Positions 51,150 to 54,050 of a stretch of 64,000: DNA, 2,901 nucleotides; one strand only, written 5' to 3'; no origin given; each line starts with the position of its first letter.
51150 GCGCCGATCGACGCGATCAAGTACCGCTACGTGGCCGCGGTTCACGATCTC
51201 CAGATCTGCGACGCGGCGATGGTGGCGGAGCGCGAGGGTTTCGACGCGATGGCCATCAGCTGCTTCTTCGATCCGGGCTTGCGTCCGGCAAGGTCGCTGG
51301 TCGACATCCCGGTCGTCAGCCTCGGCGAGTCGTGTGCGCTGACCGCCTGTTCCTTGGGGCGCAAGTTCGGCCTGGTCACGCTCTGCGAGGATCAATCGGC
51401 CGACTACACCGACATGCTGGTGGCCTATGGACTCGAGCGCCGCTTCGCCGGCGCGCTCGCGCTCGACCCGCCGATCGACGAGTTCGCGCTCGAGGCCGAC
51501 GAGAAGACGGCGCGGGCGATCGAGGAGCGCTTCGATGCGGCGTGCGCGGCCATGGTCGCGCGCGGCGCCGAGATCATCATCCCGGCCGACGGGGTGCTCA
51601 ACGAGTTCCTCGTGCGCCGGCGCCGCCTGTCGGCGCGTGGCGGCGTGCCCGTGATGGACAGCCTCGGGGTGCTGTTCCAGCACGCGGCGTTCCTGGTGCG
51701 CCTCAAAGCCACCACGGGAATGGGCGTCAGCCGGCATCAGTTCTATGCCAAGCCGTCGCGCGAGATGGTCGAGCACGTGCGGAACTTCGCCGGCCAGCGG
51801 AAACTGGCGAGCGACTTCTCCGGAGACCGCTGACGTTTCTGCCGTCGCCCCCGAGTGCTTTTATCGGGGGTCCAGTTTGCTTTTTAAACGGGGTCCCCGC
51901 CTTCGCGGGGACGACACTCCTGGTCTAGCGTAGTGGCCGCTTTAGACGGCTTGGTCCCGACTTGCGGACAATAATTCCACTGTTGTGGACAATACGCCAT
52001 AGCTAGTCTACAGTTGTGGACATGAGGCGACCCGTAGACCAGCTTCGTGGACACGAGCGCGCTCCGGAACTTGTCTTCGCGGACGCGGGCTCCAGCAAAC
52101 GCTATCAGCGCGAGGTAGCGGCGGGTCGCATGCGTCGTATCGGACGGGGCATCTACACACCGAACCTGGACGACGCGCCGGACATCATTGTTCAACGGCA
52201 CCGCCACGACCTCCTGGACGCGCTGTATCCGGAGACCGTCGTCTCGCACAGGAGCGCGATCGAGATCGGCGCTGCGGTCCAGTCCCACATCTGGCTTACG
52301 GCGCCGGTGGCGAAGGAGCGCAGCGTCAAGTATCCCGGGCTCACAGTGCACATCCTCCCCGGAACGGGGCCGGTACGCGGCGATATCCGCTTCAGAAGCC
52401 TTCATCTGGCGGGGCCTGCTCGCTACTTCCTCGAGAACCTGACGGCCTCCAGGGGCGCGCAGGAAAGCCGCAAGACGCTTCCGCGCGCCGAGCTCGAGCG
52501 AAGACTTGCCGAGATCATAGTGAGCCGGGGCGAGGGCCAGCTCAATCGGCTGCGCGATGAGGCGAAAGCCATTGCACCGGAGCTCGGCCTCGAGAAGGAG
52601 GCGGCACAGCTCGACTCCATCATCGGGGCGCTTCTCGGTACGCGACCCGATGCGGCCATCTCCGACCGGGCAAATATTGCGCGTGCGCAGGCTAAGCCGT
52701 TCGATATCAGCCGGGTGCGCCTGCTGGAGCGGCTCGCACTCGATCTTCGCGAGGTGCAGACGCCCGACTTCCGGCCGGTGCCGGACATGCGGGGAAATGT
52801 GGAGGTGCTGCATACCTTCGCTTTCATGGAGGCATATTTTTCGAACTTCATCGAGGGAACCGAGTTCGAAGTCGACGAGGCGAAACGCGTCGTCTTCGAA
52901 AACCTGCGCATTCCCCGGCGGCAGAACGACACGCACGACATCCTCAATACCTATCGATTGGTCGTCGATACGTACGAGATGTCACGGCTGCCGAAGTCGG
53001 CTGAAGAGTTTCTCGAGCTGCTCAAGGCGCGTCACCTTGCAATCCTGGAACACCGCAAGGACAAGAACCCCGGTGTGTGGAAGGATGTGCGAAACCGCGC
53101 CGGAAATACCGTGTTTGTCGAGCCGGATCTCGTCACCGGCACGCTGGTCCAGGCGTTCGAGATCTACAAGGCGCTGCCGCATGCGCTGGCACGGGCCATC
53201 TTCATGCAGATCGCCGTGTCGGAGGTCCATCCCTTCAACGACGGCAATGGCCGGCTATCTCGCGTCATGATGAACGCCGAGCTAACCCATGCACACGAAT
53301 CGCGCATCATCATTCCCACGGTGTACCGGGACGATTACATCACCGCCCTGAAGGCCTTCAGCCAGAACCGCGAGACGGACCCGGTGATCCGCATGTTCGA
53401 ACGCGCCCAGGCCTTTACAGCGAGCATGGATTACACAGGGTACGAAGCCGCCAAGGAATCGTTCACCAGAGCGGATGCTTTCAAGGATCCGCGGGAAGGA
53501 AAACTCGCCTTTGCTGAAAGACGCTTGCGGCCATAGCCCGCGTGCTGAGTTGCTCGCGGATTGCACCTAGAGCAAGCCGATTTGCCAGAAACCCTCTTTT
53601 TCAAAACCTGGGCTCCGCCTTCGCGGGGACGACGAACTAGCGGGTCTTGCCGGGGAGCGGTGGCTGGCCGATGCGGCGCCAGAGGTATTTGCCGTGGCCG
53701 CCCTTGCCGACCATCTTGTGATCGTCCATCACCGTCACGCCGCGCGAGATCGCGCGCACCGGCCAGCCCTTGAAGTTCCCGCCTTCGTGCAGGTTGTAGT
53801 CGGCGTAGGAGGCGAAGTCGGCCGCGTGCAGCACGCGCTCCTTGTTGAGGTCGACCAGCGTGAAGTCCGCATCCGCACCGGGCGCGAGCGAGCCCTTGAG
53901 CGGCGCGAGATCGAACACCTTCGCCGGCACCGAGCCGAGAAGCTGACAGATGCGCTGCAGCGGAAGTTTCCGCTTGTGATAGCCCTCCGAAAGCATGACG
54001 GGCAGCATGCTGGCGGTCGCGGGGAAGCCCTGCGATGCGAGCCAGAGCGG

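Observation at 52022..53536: One-polypeptide AbiEi-like antitoxin domain fused to a class-II Fic AMPylase: candidate self-contained toxin-antitoxin / abortive-infection-type module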

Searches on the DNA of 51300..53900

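Call 79: search_rna_families(source=window, start=51300, end=53900, threshold=evalue, max_evalue=1)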
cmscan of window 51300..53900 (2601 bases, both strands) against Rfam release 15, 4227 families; matches with E-value up to 1: 0.
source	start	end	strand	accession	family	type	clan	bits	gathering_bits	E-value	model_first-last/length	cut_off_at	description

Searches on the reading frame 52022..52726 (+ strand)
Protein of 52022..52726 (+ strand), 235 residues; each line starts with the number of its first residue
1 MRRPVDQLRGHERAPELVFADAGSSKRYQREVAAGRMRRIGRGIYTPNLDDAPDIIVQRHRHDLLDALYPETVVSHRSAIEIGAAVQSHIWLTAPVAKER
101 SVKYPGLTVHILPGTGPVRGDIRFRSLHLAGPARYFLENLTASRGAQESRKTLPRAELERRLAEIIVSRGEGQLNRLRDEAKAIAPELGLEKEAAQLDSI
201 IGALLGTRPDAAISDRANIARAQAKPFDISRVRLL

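Call 14: search_solved_structures(query=A2, max_evalue=10, show_alignments=3)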
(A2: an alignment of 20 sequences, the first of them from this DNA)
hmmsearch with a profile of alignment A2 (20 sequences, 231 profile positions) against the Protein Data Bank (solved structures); distinct sequences matched with E-value up to 10: 14.
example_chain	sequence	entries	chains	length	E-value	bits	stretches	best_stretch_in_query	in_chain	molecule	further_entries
5xi9_A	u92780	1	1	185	0.023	17.2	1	83-127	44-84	Heat shock 70 kDa protein 1A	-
5xir_A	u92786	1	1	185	0.026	17.1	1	83-127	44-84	Heat shock 70 kDa protein 1A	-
5gjj_A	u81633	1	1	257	0.029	16.9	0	83-127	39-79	Heat shock 70 kDa protein 1A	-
4po2_A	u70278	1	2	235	0.03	16.9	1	83-127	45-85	Heat shock 70 kDa protein 1A/1B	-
4wv5_A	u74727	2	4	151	0.057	16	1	83-127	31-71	Heat shock 70 kDa protein 1A/1B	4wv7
4fe2_A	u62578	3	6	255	0.1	15.1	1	76-152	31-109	Phosphoribosylaminoimidazole-succinocarboxamide synthase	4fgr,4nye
6k39_A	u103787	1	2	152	0.3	13.6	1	83-127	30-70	Heat shock 70 kDa protein 1A,Aminoacyl tRNA synthase complex-interacting multifunctional p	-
6jpv_A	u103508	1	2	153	0.3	13.6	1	83-127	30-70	Heat shock 70 kDa protein 1A,Aminoacyl tRNA synthase complex-interacting multifunctional p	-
1gk6_A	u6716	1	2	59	0.35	13.4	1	170-208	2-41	VIMENTIN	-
6spb_X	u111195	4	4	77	0.36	13.3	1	107-176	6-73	50S ribosomal protein L28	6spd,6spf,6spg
7unr_Z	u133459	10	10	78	0.37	13.3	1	107-176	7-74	50S ribosomal protein L28 | Large ribosomal subunit protein bL28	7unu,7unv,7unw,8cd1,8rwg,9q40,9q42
7kw7_C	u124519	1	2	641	0.4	13.2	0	84-127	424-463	Heat shock 70 kDa protein 1A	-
3p8m_D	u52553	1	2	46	0.63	12.5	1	161-198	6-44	General control protein GCN4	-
2r32_A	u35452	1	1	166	1.4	11.4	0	165-199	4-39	GCN4-pII/Tumor necrosis factor ligand superfamily member 18 fusion protein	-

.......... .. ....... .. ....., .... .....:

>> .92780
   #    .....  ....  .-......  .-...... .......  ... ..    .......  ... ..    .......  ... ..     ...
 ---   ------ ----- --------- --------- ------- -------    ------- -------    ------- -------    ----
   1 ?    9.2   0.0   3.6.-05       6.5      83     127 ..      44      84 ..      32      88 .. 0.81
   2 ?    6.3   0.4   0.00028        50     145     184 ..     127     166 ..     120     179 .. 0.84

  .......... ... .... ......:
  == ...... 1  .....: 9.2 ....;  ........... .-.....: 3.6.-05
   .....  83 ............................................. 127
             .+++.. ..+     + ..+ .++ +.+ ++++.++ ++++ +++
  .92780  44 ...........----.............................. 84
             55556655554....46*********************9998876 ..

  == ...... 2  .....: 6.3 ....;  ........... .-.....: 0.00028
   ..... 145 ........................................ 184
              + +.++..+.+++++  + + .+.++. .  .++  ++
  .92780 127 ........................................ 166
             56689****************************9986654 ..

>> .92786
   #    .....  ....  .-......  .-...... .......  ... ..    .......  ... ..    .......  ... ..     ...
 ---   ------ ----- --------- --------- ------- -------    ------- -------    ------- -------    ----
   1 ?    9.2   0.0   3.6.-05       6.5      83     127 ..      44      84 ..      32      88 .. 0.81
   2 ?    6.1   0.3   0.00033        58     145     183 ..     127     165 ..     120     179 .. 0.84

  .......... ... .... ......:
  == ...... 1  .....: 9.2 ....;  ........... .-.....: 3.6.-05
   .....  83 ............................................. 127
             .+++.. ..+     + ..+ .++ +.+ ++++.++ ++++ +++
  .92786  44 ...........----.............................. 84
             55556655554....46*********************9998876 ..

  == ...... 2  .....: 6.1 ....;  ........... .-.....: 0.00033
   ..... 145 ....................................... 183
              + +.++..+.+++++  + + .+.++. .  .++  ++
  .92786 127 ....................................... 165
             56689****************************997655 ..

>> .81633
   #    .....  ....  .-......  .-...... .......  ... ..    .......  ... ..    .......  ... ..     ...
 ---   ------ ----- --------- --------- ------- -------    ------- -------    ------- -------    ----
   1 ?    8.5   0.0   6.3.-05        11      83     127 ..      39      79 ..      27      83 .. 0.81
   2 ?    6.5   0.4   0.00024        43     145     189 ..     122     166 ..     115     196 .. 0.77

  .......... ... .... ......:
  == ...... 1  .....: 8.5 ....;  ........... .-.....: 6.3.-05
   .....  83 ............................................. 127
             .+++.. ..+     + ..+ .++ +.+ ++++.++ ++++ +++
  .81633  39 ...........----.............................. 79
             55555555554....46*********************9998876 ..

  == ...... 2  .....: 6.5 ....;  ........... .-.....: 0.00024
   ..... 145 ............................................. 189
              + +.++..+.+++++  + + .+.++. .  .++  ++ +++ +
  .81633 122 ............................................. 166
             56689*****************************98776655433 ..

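Call 15: search_protein_families(library=pfam, alignment_id=A2, max_evalue=10)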
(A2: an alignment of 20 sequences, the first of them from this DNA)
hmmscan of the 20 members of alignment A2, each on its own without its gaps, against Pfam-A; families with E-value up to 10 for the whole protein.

A. member 1, seq(235 aa): 1 family
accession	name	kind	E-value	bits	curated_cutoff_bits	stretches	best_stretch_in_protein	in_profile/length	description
PF24751.1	DUF7696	-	0.18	12.3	27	1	152-184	19-51/55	Family of unknown function (DUF7696)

B. families by the number of members that match (of 20 scanned): 5 families
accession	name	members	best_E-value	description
PF12464.13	Mac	2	0.017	Maltose acetyltransferase hexapeptide capping motif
PF24751.1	DUF7696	2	0.049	Family of unknown function (DUF7696)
PF20504.3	IntS14_C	1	0.11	Integrator complex subunit 14, alpha-helical domain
PF13171.11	DUF4004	1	0.21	Protein of unknown function (DUF4004)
PF13338.12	AbiEi_4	1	0.43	Transcriptional regulator, AbiEi antitoxin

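Call 16: search_protein_families(library=padloc, alignment_id=A2, max_evalue=0.1)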
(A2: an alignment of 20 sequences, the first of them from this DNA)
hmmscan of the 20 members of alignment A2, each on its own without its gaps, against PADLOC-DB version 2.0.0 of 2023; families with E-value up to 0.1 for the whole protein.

A. member 1, seq(235 aa): 4 families
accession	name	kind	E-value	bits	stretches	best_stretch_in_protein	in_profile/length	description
PDLC02225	AbiEi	-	7.4e-05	20.6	1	24-110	30-111/198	AbiEi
PDLC02249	AbiEi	-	0.0019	16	1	24-112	30-116/184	AbiEi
PDLC02260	AbiEi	-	0.013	13.3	1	23-98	27-103/131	AbiEi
PDLC02228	AbiEi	-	0.029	11.6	1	24-110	51-135/216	AbiEi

B. families by the number of members that match (of 20 scanned): 19 families
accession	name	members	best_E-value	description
PDLC02225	AbiEi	19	4.9e-06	AbiEi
PDLC02269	AbiEi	13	5.1e-05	AbiEi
PDLC02270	AbiEi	12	0.00065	AbiEi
PDLC02232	AbiEi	7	0.0039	AbiEi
PDLC02265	AbiEi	6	0.0056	AbiEi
PDLC02249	AbiEi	5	4.9e-05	AbiEi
PDLC02267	AbiEi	5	0.0036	AbiEi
PDLC02283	AbiEi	5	0.012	AbiEi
PDLC02238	AbiEi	4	0.0033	AbiEi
PDLC02287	AbiEi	3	0.0035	AbiEi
PDLC02228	AbiEi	3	0.005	AbiEi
PDLC02233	AbiEi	3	0.018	AbiEi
PDLC02227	AbiEi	2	0.022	AbiEi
PDLC02230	AbiEi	1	0.011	AbiEi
PDLC02260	AbiEi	1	0.013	AbiEi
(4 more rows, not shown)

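Call 33: predict_structure(alignment_id=A2)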
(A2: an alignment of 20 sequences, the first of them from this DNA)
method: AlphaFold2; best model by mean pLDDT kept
length: 235 residues; sequences in the alignment: 20
mean_pLDDT: 86.5   pTM: 0.80
mean pLDDT of the five models: 86.5, 85.3, 85.1, 84.6, 83.5
residues with pLDDT >= 90: 158; 70-90: 46; 50-70: 20; < 50: 11
segments of 3 or more residues with pLDDT < 50: 1-11
pLDDT, mean of each block of 10 residues (from residue 1): 38 77 93 96 94 93 91 93 78 87 94 93 94 96 85 92 90 95 97 97 89 81 61 58
secondary structure, 60 per line:
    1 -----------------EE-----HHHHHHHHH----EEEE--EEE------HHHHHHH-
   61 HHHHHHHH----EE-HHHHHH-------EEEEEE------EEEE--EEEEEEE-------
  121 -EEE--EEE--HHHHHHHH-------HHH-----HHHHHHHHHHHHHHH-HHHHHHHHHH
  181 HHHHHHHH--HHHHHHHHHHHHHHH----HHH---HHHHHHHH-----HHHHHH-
elements in order: H25-33 E38-41 E44-46 H53-59 H61-68 H76-81 E89-94 E101-104 E107-113 E122-124 E127-129 H132-139 H155-169 H171-188 H191-205 H216-223 H229-234

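Call 37: fold_search(model_id=the predicted structure, library=pdb)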
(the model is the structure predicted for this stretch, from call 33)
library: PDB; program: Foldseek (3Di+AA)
matches with E <= 10: 129; with E <= 0.001: 0
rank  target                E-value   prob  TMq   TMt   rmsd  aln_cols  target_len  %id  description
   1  6y8q_A                7.1e-03  0.94  0.31  0.35  10.7       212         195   10  AbiEi antitoxin from Streptococcus agalactiae (released 2020-12-16)
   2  4ok0_A                2.2e-02  0.96  0.35  0.37  10.9       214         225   11  Crystal structure of putative nucleotidyltransferase from H. pylori (released 2014-04-09)
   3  4ok0_B                4.4e-02  0.85  0.36  0.37  12.3       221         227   12  Crystal structure of putative nucleotidyltransferase from H. pylori (released 2014-04-09)
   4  4o8s                  5.9e-02  0.75  0.34  0.34  12.6       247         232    9  Crystal structure of JHP933 from Helicobacter pylori (released 2014-09-10)
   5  6y8q_D                1.3e-01  0.38  0.24  0.29  13.2       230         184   11  AbiEi antitoxin from Streptococcus agalactiae (released 2020-12-16)
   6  8an5_B                2.2e-01  0.09  0.16  0.19  15.1       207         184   12  MenAT1 toxin-antitoxin complex (rv0078a-rv0078b) from Mycobacterium tuberculosis H37Rv (released 2023-08-02)
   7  8an4_B                2.7e-01  0.10  0.17  0.20  16.4       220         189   10  MenT1 toxin (rv0078a) from Mycobacterium tuberculosis H37Rv (released 2023-08-02)
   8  5kqj_MODEL_1_A        7.2e-01  0.12  0.22  0.27  14.3       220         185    8  Solution Structure of Antibiotic-Resistance Factor ANT(2'')-Ia Reveals Substrate-Regulated Conformation Dynami (released 2017-07-12)
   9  9dbh_A                7.7e-01  0.04  0.14  0.15  14.4       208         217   12  Structure of Hailong HalB in complex with oligodeoxyadenylate (released 2025-05-07)
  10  2ewr                  9.1e-01  0.20  0.20  0.28   7.1       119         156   13  Crystal structure of a putative nucleotidyltransferase (tm1012) from Thermotoga maritima at 1.60 A resolution (released 2005-12-06)
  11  9dbj_E                9.7e-01  0.04  0.14  0.15  14.2       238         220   10  Structure of Hailong HalB R164A mutant with non-hydrolyzable dATP (released 2025-05-07)
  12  9dbi_C                1.2e+00  0.02  0.13  0.12  14.2       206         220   12  Structure of Hailong HalB D21A/D23A mutant (released 2025-05-07)
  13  9dbi_A                1.4e+00  0.03  0.14  0.14  15.4       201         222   11  Structure of Hailong HalB D21A/D23A mutant (released 2025-05-07)
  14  9dbj_F                1.8e+00  0.02  0.14  0.15  15.0       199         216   12  Structure of Hailong HalB R164A mutant with non-hydrolyzable dATP (released 2025-05-07)
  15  2fcl                  2.1e+00  0.12  0.20  0.27   6.9       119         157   13  Crystal structure of a putative nucleotidyltransferase (tm1012) from Thermotoga maritima at 1.35 A resolution (released 2006-03-14)
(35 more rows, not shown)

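Call 62: search_protein_representatives(alignment_id=A2)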
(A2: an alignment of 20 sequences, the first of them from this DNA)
Query: 20 sequences, 231 profile positions. Proteins with E-value up to 0.001 (for the whole library): 1572; up to 1e-10: 1060; up to 1e-30: 391. The best 150 are listed.
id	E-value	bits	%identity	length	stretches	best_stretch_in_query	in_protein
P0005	7.6e-90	316.6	-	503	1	6-231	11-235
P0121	1.2e-87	309.5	-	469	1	6-230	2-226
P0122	1.4e-83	296.2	-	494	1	8-231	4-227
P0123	1.7e-82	292.6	-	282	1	6-231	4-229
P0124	3.0e-82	291.8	-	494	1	1-231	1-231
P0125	8.2e-80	283.8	-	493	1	1-231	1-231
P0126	2.8e-79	282.0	-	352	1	14-231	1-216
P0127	9.5e-78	277.0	-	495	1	1-231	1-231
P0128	1.4e-77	276.5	-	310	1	5-230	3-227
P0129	3.2e-76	272.0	-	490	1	1-231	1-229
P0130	1.2e-75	270.1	-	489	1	5-229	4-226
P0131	1.1e-74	267.0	-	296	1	8-231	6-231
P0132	1.5e-72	260.0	-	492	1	6-231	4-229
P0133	3.1e-71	255.7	-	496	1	4-231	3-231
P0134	6.0e-71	254.8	-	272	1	6-231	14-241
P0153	8.2e-67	241.2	-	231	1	1-231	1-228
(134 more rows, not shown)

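Call 63: find_encoding_contigs(protein=P0153, flank=3000, max_places=3)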
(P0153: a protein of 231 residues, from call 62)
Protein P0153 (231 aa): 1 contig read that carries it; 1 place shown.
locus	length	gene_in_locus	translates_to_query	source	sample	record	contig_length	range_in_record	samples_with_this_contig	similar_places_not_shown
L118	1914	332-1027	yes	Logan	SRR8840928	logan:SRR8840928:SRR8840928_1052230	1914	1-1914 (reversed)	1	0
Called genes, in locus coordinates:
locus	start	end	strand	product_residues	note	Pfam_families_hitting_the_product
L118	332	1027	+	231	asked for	-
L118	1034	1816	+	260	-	PF02661:Fic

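Call 70: search_protein_families(library=ncbifam, alignment_id=A2, max_evalue=1)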
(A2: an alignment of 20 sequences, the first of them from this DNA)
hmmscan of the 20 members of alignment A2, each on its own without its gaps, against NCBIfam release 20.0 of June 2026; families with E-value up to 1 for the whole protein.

A. member 1, seq(235 aa): 0 families

B. families by the number of members that match (of 20 scanned): 11 families
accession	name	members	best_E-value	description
NF047376.1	TAA_AbiEi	6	0.0086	type IV toxin-antitoxin system AbiEi family antitoxin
NF004955.0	PRK06299.1-5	1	0.0054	30S ribosomal protein S1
TIGR00332.1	neela_ferrous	1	0.032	desulfoferrodoxin ferrous iron-binding domain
TIGR02837.1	spore_II_R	1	0.083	stage II sporulation protein R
NF000792.0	PRK00053.2-3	1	0.1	alanine racemase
NF007793.0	PRK10490.1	1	0.13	two-component system sensor histidine kinase KdpD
NF007458.0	PRK10030.1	1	0.13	YiiX family permuted papain-like enzyme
NF033869.1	viru_reg_Rsp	1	0.2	AraC family transcriptional regulator Rsp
NF009609.0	PRK13106.1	1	0.23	prenyltransferase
TIGR02865.1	spore_II_E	1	0.24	stage II sporulation protein E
NF004954.0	PRK06299.1-4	1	0.29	30S ribosomal protein S1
